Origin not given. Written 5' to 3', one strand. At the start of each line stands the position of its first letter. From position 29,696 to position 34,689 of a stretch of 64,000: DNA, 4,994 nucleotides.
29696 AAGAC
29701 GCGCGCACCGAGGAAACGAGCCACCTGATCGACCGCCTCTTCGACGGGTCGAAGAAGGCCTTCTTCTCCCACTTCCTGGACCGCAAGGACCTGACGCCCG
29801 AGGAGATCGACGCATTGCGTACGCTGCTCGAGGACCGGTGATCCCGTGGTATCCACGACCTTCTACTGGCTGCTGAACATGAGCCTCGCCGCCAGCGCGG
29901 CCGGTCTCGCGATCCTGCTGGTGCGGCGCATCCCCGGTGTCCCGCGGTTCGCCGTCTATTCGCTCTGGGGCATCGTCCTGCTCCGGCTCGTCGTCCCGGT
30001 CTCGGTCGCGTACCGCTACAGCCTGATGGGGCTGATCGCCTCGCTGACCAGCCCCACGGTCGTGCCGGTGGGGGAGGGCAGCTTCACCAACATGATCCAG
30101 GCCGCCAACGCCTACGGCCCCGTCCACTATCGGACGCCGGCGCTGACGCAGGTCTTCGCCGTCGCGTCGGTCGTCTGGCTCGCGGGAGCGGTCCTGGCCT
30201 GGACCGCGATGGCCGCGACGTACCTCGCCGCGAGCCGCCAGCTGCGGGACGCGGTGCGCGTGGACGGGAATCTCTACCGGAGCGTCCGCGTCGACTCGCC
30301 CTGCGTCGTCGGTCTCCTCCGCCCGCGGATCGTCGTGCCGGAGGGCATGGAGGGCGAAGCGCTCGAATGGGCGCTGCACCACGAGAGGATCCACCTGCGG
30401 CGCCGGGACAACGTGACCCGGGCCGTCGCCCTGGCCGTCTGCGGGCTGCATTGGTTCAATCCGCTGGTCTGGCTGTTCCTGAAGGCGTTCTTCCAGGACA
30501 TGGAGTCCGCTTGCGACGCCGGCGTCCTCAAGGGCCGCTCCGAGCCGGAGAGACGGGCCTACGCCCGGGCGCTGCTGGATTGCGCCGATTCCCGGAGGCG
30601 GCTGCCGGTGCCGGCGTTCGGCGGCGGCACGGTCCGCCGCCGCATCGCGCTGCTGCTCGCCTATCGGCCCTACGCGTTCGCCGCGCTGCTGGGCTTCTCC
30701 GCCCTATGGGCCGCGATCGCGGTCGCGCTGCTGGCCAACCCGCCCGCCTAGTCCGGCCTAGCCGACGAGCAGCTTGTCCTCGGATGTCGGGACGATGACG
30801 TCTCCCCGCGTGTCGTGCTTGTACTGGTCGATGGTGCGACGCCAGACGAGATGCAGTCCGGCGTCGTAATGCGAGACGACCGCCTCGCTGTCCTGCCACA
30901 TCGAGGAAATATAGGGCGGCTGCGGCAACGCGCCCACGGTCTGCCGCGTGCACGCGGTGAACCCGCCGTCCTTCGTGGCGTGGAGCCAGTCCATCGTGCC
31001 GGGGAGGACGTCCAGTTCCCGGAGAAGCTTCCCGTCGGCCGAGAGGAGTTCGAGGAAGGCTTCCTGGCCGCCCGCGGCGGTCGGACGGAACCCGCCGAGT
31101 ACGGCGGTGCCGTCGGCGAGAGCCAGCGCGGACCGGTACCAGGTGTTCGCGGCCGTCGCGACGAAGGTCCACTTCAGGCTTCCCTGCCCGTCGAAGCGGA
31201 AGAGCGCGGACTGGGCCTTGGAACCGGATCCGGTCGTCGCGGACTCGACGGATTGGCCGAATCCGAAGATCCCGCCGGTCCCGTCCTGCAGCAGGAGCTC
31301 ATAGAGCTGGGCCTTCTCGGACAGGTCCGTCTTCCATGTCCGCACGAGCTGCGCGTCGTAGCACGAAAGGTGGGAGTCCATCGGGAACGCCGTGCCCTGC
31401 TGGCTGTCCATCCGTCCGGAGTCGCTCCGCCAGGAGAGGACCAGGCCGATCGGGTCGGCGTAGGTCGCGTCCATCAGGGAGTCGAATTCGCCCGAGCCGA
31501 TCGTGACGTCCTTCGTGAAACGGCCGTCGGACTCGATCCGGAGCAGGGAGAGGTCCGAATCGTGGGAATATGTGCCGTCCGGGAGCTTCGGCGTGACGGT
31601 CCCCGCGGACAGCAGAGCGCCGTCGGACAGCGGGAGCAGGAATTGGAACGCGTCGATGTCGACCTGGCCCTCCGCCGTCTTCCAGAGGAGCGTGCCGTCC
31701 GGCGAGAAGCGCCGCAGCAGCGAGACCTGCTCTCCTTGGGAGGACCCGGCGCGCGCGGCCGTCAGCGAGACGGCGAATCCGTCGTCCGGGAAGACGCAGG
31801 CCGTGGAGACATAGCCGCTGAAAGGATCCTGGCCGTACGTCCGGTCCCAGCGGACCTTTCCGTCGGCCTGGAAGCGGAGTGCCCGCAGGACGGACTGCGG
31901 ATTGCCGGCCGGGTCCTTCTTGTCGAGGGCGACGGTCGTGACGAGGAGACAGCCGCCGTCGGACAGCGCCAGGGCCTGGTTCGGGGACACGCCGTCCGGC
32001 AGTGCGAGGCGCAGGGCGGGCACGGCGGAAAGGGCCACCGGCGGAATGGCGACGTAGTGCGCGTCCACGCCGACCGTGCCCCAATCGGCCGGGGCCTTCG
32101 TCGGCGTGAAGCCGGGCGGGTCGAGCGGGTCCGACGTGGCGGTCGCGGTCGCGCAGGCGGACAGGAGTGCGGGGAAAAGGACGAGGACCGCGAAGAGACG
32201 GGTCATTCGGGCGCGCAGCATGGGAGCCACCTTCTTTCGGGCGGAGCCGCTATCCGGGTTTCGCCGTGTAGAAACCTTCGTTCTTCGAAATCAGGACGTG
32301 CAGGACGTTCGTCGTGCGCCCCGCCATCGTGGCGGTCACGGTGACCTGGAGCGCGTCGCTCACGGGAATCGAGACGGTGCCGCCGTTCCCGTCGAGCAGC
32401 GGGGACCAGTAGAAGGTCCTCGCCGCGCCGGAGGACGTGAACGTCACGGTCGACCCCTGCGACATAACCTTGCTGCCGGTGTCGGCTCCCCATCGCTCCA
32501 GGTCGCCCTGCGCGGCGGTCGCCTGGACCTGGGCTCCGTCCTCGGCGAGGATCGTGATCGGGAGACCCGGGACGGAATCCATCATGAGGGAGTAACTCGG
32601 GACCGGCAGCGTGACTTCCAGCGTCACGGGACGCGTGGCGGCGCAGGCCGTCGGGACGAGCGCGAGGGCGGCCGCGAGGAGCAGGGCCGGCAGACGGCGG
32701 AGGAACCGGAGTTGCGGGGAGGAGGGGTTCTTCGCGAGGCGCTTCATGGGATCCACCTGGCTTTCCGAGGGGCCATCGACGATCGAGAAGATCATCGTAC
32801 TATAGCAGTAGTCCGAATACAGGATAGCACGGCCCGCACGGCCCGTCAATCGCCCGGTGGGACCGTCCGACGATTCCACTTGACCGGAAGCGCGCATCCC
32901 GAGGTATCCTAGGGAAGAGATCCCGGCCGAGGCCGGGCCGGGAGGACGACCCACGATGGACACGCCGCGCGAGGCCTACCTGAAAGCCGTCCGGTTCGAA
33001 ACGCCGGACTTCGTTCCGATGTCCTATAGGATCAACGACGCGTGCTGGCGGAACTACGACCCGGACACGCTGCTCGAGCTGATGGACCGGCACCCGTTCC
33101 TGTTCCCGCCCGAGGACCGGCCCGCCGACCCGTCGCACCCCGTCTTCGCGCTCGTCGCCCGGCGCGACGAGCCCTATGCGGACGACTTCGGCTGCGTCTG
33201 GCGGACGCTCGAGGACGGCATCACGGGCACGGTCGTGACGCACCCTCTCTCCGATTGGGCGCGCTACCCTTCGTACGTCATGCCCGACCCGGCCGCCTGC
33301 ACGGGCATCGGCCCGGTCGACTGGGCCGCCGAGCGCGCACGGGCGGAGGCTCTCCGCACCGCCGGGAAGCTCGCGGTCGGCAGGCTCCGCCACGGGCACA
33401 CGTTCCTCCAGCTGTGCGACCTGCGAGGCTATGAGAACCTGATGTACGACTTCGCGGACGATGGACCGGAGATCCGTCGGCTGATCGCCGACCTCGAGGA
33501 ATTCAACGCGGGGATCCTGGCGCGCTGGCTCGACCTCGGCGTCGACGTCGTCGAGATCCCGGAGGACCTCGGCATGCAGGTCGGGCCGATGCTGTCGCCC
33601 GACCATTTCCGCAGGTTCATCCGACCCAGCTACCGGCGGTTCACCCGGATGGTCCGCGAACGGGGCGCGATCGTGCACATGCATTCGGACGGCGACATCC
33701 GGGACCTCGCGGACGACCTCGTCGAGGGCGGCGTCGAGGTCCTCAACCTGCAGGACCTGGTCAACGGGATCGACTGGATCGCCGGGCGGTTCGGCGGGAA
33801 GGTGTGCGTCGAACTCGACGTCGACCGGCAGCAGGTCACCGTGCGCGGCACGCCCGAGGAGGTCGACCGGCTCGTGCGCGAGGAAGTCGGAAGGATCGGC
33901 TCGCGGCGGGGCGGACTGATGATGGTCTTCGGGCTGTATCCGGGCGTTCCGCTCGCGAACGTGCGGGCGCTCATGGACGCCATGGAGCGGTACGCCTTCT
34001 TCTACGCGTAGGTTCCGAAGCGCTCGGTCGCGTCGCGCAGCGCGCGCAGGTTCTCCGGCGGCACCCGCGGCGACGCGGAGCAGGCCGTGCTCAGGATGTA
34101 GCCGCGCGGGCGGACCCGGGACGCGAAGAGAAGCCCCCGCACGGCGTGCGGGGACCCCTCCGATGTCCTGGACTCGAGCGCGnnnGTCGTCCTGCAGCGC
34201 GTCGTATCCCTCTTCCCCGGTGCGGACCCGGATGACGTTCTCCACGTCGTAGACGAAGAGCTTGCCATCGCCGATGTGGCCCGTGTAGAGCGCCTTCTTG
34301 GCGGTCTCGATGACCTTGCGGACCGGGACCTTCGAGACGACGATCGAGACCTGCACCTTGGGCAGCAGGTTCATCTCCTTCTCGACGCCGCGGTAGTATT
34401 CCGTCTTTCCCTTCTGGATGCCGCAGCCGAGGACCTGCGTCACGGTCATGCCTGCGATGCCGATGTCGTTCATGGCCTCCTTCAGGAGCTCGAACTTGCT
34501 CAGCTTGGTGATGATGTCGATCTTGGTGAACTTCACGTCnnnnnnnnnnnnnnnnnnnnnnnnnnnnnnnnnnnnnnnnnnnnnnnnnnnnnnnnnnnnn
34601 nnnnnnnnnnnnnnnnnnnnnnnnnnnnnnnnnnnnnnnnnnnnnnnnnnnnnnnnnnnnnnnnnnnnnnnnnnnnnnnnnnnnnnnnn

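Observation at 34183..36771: Amt-GlnK fusion behind a consensus promoter and a dual-terminator leader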

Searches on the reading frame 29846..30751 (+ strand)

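Call 32: search_protein_families(library=pfam, proteins=[window:29846-30751:+], max_evalue=0.0001)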
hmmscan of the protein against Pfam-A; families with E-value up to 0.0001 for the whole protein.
window:29846-30751:+ (301 aa): 1 family
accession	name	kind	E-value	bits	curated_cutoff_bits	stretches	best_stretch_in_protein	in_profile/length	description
PF05569.17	Peptidase_M56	-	1.7e-46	159.2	31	1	9-252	3-272/296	BlaR1 peptidase M56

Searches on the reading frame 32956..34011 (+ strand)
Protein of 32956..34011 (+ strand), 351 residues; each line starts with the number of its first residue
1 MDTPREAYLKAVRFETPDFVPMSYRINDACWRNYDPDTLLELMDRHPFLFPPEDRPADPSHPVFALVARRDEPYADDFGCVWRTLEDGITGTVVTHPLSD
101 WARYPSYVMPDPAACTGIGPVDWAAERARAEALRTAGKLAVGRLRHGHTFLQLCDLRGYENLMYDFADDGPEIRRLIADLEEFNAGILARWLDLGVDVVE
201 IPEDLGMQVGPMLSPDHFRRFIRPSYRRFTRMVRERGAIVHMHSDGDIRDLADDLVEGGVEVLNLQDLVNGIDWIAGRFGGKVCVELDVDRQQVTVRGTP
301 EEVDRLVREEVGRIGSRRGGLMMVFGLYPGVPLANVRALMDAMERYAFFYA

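Call 11: search_protein_families(library=pfam, proteins=[window:32956-34011:+])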
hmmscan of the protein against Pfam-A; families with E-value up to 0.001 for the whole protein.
window:32956-34011:+ (351 aa): 1 family
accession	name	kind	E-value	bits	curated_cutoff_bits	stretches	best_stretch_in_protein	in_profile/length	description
PF01208.23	URO-D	-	1.9e-16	60.5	23.9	1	157-346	160-346/346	Uroporphyrinogen decarboxylase (URO-D)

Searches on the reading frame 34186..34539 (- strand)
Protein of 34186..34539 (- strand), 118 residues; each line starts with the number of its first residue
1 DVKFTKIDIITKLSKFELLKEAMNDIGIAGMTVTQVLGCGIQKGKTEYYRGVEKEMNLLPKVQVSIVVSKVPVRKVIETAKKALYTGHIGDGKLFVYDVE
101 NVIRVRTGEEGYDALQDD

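Call 82: search_solved_structures(query=window:34186-34539:-, max_evalue=1e-25, show_alignments=5)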
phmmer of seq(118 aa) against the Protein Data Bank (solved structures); distinct sequences matched with E-value up to 1e-25: 11.
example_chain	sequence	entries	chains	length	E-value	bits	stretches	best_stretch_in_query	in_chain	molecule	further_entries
4r25_A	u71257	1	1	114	6.3e-34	119.6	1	5-115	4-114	Nitrogen regulatory PII-like protein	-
4rx6_A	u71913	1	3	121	6.7e-34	119.5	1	5-115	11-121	Nitrogen regulatory PII-like protein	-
2eg1_A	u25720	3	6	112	5.6e-30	106.9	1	6-114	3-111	Nitrogen regulatory protein P-II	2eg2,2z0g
1pil_A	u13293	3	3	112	2e-28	101.9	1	5-111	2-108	SIGNAL TRANSDUCING PROTEIN P2 | PII | Nitrogen regulatory protein P-II 1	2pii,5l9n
2gnk_A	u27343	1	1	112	2.6e-28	101.6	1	7-111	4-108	PROTEIN (NITROGEN REGULATORY PROTEIN)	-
1gnk_A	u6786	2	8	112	3.5e-28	101.2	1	7-111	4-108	PROTEIN (GLNK) | Nitrogen regulatory protein P-II 2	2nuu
2ns1_B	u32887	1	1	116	4.3e-28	100.9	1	7-111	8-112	Nitrogen regulatory protein P-II 2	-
1hwu_A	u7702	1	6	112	1.6e-27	99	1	7-114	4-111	PII PROTEIN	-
3mhy_A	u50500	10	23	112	5.4e-27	97.3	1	10-115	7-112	PII-like protein Pz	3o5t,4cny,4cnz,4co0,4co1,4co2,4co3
3lf0_A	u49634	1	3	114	3.8e-26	94.6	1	10-115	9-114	Nitrogen regulatory protein P-II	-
3bzq_A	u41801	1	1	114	3.9e-26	94.6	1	10-115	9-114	Nitrogen regulatory protein P-II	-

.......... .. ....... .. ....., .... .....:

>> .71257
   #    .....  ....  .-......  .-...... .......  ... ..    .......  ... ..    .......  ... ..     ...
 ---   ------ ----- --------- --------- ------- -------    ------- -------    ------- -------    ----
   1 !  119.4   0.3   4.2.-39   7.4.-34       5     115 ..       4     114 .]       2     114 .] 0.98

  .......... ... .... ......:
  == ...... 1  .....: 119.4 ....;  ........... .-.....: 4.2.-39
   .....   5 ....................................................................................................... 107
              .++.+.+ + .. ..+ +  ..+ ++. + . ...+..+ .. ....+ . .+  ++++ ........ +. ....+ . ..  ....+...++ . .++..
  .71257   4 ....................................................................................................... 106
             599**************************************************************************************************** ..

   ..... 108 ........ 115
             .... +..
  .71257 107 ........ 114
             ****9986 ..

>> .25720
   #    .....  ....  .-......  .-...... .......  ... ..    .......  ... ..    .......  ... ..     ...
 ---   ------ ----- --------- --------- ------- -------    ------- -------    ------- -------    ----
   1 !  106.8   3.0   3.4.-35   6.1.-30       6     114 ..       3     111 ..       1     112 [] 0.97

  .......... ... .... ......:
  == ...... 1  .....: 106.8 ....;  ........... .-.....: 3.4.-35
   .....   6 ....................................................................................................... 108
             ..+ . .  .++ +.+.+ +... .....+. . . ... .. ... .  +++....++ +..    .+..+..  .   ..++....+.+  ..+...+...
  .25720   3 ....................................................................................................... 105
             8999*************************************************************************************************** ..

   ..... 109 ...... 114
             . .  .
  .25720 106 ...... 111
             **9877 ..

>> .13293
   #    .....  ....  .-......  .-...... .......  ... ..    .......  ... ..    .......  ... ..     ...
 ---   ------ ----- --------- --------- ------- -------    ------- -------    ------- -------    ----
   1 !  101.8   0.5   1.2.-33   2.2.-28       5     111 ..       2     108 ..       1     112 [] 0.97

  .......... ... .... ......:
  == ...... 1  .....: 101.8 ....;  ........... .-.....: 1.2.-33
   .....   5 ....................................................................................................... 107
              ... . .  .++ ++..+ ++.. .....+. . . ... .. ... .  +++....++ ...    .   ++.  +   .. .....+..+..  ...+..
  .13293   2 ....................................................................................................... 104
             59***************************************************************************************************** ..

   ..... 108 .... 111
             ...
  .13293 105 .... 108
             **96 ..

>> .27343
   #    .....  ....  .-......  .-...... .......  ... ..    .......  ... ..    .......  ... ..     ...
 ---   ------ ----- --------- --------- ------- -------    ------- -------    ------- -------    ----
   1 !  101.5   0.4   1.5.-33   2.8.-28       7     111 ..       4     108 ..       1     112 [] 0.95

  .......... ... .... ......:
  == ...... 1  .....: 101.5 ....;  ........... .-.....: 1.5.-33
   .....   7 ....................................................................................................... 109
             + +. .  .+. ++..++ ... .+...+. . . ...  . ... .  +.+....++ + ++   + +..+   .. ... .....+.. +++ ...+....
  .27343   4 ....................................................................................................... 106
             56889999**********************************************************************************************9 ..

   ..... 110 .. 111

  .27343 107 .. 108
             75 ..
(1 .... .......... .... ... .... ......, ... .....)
